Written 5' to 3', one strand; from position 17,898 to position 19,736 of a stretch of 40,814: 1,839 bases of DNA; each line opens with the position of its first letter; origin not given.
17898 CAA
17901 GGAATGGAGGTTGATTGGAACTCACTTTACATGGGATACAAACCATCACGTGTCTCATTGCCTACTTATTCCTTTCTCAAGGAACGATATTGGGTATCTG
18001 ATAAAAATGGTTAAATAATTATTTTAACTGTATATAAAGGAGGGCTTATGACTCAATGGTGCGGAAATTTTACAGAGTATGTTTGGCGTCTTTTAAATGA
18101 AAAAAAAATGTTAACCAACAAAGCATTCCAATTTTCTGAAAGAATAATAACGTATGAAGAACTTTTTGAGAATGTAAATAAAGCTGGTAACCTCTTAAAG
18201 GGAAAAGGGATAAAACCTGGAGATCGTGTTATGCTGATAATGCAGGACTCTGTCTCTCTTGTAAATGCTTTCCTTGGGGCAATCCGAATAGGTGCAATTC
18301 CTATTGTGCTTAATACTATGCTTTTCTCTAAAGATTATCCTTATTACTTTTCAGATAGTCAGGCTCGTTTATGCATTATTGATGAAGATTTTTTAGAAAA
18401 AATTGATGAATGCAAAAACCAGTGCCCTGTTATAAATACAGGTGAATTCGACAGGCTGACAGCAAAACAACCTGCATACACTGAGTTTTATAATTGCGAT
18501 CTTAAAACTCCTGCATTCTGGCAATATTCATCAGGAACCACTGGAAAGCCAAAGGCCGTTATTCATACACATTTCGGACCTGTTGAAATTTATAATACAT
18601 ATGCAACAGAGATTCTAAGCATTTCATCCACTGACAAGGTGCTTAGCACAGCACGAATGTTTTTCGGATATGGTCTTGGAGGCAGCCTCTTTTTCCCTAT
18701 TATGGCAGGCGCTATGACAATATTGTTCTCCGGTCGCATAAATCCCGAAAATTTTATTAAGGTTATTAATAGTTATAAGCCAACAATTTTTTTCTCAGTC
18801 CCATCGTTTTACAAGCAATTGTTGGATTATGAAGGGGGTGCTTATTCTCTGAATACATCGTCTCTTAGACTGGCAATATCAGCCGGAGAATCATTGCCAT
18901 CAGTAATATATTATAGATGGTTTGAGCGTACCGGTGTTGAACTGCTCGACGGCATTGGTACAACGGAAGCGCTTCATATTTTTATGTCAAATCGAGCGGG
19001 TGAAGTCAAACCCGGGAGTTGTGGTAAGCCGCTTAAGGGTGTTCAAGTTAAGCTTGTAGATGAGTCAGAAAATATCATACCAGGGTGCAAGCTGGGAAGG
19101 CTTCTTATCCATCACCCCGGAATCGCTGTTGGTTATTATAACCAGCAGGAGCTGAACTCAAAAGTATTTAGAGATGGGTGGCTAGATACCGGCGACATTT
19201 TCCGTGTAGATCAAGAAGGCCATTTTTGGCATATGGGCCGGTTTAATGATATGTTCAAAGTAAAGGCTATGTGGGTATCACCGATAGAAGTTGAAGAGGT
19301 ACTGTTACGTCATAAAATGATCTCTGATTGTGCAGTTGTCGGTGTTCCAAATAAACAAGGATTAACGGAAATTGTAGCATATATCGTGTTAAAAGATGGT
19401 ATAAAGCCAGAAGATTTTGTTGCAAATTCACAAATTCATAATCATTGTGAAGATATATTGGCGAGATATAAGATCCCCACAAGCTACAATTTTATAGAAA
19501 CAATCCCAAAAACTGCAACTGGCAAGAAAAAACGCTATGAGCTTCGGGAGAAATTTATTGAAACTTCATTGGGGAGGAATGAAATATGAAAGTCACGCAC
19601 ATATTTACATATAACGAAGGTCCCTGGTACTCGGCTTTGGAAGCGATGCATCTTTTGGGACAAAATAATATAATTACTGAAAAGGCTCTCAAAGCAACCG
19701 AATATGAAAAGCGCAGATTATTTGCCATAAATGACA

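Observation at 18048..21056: Aryl-CoA ligase, type III PKS-like enzyme and an unknown ORF embedded directly after a TE-less trans-AT assembly line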

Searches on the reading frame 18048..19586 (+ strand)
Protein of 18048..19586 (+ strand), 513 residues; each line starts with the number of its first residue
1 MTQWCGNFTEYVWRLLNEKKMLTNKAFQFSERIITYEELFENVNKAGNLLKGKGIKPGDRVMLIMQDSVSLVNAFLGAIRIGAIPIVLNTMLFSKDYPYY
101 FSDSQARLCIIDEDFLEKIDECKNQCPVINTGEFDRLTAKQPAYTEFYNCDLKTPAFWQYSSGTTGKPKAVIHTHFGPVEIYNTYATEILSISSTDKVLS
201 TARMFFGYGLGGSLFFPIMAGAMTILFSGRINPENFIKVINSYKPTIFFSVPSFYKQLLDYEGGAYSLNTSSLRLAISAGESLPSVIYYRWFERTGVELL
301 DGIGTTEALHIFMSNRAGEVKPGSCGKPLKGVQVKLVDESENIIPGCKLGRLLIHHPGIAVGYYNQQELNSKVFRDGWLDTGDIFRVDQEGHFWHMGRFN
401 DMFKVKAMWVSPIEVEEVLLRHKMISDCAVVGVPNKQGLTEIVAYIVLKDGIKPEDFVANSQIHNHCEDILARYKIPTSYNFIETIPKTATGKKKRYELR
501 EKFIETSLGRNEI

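Call 3: search_protein_families(library=pfam, proteins=[window:18048-19586:+], max_evalue=0.01)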
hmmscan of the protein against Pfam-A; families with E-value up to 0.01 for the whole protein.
window:18048-19586:+ (513 aa): 2 families
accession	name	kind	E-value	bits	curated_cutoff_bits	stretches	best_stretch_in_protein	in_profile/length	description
PF00501.34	AMP-binding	-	4.9e-70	236.7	29.9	1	25-364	12-384/384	AMP-binding enzyme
PF13193.12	AMP-binding_C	-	6.8e-17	62.6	24.5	1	414-493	1-76/76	AMP-binding enzyme C-terminal domain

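Call 6: search_protein_families(library=ncbifam, proteins=[window:18048-19586:+], max_evalue=0.01)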
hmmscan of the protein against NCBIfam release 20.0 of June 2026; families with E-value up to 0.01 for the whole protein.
window:18048-19586:+ (513 aa): 109 families (the best 25 are shown)
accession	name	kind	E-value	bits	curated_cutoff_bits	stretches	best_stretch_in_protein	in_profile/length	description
TIGR02262.1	benz_CoA_lig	subfamily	3.2e-125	418.7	375.25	1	25-501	22-507/508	benzoate-CoA ligase family protein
NF053567.1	HBDA_AROS1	equivalog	9e-116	387.3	1000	1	24-502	30-518/523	3-hydroxybenzoate--CoA ligase HbdA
NF004837.0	PRK06187.1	subfamily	4.9e-98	328.7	476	1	22-506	22-525/531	long-chain-fatty-acid--CoA ligase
NF047394.1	AcylCoAsynMbcS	equivalog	5.5e-79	266.1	850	1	18-504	26-521/525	acyl-CoA synthetase MbcS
NF004114.0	PRK05605.1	equivalog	5e-74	249.6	766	2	134-506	198-572/575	long-chain-fatty-acid--CoA ligase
NF052269.1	Staph_lig_FadD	equivalog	3.2e-70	236.9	650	1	31-503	25-493/499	long-chain-fatty-acid--CoA ligase FadD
NF004716.0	PRK06060.1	equivalog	1.5e-69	234.9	1228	1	25-502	22-489/705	p-hydroxybenzoic acid--AMP ligase FadD22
NF006182.0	PRK08316.1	subfamily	1.5e-68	231.5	663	1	20-505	23-519/523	fatty acyl-CoA synthetase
NF006181.0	PRK08314.1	subfamily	2.1e-68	230.9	705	2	154-502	205-553/563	long-chain-fatty-acid--CoA ligase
NF004822.0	PRK06178.1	equivalog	2e-67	228.1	782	2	141-503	201-567/571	acyl-CoA synthetase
NF003313.0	PRK04319.1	equivalog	3.8e-67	226.8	729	1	21-501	63-559/574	acetate--CoA ligase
NF004808.0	PRK06155.1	equivalog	4.9e-66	223.1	722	1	26-504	39-523/542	ATP-dependent acyl-CoA ligase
NF005676.0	PRK07470.1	equivalog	3.1e-64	217.5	774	1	21-506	33-532/544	acyl-CoA synthetase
NF005307.0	PRK06839.1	equivalog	3.5e-64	217.2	748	1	30-501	24-491/496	o-succinylbenzoate--CoA ligase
NF005702.0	PRK07514.1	subfamily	3.2e-61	207.2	558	1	30-505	26-502/506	malonyl-CoA synthase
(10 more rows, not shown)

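Call 23: search_solved_structures(query=window:18048-19586:+, max_evalue=1e-20, show_alignments=1)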
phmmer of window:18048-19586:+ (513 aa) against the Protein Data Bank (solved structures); distinct sequences matched with E-value up to 1e-20: 142 (the best 60 are shown).
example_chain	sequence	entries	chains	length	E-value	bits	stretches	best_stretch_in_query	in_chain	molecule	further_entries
4wv3_A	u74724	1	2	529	7.2e-109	367.9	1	23-501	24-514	Anthranilate-CoA ligase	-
2v7b_A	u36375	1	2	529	1e-95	324.5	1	7-501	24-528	BENZOATE-COENZYME A LIGASE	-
4rlf_A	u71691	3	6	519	8e-86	291.9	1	26-502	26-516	Benzoate-coenzyme A ligase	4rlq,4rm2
4rm3_A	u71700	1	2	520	8.1e-86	291.9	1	26-502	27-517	Benzoate-coenzyme A ligase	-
4eat_A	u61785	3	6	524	8.4e-86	291.8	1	26-502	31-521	Benzoate-coenzyme A ligase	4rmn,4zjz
6m2o_A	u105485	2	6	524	1e-83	284.9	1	26-502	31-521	Benzoate-coenzyme A ligase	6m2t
6m2u_A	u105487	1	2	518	1.1e-83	284.8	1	26-502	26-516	Benzoate-coenzyme A ligase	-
5oe3_A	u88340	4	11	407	3.6e-61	210.5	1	53-399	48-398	Anthranilate--CoA ligase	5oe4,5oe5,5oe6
6mfy_A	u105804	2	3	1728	1.2e-60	208.8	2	25-501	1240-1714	Linear gramicidin synthase subunit A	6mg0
6mfz_A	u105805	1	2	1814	1.6e-60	208.4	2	25-501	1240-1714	Linear gramicidin synthase subunit A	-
9be3_A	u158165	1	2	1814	1.6e-60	208.4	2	25-501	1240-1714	Linear gramicidin synthase subunit A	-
9be4_A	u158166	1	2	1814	1.6e-60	208.4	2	25-501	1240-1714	Linear gramicidin synthase subunit A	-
9meh_A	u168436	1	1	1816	1.6e-60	208.4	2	25-501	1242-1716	Linear gramicidin synthase subunit A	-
3etc_A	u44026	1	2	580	1.7e-57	198.4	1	159-502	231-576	AMP-binding protein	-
9g79_B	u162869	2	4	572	1.3e-54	188.9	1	33-500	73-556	Acetyl-coenzyme A synthetase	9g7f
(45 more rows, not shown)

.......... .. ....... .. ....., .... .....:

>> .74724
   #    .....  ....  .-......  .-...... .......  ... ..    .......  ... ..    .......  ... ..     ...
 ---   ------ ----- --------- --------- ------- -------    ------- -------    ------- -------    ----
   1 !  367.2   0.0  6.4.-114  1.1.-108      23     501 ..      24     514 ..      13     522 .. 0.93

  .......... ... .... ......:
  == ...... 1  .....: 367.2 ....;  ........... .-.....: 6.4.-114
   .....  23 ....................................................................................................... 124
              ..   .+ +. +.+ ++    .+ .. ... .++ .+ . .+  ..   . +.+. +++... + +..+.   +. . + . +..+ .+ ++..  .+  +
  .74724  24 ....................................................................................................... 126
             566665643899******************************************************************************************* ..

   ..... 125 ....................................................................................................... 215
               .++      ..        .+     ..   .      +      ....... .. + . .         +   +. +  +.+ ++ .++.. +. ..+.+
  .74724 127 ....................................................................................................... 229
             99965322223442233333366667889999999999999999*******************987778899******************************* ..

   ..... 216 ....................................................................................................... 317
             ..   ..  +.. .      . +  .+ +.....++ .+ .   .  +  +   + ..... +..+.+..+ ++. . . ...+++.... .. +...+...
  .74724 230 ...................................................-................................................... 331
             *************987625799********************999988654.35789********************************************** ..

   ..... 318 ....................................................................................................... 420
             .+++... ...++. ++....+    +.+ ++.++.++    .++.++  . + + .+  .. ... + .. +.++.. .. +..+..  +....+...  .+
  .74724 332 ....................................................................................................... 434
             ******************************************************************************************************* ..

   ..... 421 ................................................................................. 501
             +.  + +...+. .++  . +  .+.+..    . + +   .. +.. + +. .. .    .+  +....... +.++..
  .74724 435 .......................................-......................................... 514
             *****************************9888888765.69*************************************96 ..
